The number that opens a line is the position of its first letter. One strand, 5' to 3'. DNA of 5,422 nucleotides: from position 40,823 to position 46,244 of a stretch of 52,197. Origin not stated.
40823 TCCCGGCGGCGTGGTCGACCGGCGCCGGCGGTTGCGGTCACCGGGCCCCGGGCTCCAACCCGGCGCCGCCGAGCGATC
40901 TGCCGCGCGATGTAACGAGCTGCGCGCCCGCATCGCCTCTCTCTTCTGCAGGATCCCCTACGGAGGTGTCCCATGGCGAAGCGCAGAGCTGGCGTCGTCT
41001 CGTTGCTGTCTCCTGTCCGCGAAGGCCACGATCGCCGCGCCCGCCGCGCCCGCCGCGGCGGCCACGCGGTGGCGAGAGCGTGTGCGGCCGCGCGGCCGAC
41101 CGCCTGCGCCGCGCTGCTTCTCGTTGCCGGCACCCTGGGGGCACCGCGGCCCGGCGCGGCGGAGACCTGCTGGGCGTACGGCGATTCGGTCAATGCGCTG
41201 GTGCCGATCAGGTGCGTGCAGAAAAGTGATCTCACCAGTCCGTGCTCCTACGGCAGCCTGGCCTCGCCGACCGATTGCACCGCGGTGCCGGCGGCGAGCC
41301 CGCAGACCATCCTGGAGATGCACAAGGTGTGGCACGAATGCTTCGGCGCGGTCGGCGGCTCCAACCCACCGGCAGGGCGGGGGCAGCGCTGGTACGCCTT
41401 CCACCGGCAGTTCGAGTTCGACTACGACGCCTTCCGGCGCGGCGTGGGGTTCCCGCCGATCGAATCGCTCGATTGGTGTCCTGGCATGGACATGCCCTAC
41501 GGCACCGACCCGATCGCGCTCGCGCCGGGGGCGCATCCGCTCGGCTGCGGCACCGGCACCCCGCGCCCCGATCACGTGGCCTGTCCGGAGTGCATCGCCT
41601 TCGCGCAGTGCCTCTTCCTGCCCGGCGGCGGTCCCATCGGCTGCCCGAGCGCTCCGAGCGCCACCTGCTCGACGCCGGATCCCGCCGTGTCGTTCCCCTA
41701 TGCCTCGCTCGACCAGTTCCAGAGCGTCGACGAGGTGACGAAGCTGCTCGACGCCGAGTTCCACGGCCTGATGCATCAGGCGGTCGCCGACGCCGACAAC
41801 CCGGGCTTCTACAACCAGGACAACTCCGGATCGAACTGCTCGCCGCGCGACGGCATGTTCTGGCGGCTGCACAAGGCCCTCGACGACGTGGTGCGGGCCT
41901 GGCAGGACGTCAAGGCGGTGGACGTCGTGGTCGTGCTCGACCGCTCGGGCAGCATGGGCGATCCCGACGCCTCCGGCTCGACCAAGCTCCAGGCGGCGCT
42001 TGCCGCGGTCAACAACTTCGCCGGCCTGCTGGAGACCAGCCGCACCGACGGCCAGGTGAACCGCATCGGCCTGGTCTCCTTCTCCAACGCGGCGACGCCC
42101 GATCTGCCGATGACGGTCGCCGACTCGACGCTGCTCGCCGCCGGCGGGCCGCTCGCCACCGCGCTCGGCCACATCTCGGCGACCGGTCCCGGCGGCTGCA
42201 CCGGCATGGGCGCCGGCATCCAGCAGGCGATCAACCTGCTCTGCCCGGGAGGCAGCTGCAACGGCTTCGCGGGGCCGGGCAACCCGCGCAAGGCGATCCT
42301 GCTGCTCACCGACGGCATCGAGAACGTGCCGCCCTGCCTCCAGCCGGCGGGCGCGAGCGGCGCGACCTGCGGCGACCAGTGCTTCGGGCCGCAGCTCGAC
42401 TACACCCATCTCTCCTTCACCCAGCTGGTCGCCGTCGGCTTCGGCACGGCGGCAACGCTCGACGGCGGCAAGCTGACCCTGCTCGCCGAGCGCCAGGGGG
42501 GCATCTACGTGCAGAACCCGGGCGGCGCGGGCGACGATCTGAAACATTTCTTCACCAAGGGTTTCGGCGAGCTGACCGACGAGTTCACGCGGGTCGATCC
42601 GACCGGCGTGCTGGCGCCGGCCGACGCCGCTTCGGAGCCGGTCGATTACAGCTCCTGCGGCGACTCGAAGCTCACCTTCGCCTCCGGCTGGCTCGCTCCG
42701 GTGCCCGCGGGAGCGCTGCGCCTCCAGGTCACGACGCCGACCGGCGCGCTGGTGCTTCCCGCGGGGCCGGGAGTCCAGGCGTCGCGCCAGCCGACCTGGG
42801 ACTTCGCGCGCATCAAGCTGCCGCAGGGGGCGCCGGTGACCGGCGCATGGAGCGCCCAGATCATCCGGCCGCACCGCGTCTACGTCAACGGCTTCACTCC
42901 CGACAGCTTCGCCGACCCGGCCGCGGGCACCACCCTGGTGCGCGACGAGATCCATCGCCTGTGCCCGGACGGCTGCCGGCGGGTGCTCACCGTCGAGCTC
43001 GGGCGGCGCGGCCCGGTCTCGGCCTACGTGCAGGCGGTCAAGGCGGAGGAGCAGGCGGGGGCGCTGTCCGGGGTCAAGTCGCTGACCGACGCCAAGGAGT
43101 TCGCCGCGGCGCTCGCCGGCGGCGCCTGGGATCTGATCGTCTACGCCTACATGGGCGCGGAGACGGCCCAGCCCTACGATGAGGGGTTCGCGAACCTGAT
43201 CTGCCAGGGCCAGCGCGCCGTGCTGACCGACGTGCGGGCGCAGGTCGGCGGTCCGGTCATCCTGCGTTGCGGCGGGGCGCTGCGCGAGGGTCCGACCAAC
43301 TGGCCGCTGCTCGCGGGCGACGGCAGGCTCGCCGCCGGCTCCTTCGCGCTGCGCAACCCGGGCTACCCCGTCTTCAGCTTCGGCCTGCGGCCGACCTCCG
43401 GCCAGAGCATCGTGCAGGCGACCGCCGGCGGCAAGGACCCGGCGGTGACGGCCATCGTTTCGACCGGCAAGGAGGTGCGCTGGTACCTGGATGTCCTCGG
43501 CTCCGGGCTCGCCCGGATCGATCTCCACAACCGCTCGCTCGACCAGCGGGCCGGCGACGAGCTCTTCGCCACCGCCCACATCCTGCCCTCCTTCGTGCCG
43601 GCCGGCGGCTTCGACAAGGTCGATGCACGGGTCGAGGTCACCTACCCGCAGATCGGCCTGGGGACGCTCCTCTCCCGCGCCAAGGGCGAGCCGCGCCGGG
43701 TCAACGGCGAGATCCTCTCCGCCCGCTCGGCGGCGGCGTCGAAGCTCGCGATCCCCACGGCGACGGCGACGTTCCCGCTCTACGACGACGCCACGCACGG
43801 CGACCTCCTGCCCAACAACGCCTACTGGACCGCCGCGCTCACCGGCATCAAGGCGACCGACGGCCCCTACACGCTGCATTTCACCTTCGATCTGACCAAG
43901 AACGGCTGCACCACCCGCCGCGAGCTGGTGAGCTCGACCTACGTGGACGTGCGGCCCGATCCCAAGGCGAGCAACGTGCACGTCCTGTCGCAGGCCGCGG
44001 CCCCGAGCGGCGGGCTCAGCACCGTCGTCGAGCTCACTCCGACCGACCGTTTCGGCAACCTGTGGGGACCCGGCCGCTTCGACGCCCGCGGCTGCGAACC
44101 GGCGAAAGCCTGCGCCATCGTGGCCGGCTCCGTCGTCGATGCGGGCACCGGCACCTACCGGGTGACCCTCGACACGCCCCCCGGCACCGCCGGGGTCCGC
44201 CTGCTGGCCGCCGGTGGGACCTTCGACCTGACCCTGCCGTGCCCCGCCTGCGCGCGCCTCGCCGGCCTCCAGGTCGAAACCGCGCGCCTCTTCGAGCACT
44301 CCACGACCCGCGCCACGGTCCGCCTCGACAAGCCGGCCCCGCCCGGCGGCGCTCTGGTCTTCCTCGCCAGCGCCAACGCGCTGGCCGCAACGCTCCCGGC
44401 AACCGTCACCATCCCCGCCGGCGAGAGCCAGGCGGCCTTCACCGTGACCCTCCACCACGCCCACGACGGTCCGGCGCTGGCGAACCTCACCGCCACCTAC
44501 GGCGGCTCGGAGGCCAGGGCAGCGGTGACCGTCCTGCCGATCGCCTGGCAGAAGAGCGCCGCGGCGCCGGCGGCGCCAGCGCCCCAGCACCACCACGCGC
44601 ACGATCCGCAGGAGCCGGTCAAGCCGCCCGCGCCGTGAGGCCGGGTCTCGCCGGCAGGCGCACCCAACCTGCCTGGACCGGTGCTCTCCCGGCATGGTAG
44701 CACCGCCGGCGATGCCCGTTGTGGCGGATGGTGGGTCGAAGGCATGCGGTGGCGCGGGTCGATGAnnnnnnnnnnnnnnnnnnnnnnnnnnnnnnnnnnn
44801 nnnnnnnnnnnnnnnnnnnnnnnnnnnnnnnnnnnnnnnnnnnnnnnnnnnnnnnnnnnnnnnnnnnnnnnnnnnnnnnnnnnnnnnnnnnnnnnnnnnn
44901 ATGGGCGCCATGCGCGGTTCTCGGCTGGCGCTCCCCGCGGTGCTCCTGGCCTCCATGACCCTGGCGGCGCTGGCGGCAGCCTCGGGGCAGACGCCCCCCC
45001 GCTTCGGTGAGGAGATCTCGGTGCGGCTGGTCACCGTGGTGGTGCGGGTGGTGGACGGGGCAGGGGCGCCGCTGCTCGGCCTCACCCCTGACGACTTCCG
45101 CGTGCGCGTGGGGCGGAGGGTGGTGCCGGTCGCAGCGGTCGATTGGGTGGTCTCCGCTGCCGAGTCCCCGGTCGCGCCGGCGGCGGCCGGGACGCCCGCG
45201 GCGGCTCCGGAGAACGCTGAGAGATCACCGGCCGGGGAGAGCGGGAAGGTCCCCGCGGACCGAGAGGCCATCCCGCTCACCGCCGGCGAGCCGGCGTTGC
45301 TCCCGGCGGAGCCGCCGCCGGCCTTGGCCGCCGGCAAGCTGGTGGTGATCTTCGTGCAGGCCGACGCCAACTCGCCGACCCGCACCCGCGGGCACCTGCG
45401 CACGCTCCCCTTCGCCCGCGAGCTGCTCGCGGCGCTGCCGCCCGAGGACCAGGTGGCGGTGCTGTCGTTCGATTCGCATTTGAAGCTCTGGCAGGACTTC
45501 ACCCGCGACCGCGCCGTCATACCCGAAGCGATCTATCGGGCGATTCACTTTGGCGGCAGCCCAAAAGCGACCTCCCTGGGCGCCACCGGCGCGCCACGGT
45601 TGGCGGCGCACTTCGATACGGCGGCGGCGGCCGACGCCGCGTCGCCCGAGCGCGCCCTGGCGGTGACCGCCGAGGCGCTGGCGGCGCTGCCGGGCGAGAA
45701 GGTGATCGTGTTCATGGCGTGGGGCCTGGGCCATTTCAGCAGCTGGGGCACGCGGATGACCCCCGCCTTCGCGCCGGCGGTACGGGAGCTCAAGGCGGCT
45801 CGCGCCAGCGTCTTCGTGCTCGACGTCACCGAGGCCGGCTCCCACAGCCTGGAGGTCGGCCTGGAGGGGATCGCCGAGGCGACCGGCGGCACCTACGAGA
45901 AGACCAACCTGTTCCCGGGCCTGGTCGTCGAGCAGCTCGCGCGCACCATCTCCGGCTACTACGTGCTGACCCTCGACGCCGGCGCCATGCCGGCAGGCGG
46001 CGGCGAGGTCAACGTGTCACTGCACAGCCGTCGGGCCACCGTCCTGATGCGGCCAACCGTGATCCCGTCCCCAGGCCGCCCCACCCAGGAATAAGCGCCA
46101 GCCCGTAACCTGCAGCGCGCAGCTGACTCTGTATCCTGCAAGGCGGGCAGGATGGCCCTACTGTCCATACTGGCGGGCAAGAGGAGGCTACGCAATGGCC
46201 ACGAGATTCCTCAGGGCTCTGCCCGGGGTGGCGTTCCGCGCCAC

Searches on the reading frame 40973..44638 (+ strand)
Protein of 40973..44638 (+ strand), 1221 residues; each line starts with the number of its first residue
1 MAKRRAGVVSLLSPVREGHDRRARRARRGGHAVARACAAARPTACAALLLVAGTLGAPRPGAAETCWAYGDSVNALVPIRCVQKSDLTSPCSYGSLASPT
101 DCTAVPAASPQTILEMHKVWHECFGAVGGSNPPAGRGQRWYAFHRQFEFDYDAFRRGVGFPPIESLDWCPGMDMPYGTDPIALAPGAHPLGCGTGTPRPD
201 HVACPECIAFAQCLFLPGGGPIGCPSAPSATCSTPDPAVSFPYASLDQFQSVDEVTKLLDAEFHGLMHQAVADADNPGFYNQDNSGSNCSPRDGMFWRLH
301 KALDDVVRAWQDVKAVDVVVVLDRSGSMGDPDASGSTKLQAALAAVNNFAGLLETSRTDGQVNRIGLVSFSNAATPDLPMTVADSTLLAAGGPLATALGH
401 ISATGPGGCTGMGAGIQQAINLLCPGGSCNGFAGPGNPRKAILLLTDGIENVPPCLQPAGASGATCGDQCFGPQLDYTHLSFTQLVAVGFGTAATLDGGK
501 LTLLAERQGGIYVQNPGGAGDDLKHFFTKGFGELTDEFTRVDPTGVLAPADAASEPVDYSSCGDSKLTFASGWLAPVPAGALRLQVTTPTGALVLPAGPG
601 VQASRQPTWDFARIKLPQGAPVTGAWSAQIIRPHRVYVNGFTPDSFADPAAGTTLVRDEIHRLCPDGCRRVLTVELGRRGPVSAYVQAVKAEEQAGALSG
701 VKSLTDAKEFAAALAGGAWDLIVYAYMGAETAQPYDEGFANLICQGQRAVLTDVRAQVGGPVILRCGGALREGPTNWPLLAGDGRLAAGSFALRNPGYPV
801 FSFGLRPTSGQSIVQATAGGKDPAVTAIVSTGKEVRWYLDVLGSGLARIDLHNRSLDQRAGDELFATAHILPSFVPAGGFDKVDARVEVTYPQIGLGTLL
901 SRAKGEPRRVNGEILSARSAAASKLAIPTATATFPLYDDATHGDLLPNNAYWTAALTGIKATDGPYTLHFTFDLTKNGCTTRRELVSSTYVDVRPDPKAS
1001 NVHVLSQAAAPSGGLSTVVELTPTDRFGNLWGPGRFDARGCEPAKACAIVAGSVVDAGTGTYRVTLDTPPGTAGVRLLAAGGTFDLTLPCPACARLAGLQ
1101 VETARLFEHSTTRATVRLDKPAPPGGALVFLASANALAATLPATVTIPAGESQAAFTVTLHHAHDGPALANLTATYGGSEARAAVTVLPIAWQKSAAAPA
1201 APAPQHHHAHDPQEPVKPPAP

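Call 6: search_protein_families(library=pfam, proteins=[window:40973-44638:+], max_evalue=0.01)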
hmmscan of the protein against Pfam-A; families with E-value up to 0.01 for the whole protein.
window:40973-44638:+ (1221 aa): 3 families
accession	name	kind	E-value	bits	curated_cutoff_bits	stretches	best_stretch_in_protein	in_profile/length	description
PF13519.12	VWA_2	-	2.7e-11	44.5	27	1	318-448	1-106/107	von Willebrand factor type A domain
PF00092.34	VWA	-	1.2e-06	29.3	23.8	1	317-452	1-117/174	von Willebrand factor type A domain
PF00264.25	Tyrosinase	-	0.0043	17.9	22.6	1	245-312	154-213/214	Common central domain of tyrosinase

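Call 17: search_protein_families(library=ncbifam, proteins=[window:40973-44638:+], max_evalue=0.1)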
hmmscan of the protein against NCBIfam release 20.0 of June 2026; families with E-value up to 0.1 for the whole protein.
window:40973-44638:+ (1221 aa): 1 family
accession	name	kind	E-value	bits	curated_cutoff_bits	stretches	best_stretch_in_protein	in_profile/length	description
NF033209.1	16S_rRNA_Rmt_B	exception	0.079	12.5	525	0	655-717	11-72/251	RmtB family 16S rRNA (guanine(1405)-N(7))-methyltransferase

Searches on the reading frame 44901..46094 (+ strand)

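Call 6: search_protein_families(library=pfam, proteins=[window:44901-46094:+], max_evalue=0.01)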
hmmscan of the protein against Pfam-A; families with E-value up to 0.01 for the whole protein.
window:44901-46094:+ (397 aa): 1 family
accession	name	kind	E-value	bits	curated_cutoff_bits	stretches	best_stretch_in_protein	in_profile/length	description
PF13519.12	VWA_2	-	0.0019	19.2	27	1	171-216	27-71/107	von Willebrand factor type A domain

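Call 17: search_protein_families(library=ncbifam, proteins=[window:44901-46094:+], max_evalue=0.1)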
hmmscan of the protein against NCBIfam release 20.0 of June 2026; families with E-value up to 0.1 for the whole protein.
window:44901-46094:+ (397 aa): 1 family
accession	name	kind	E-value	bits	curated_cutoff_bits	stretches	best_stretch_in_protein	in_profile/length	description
TIGR03436.1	acidobact_VWFA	subfamily_domain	1.4e-20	74.1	81.25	1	39-356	5-288/324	VWA domain-containing protein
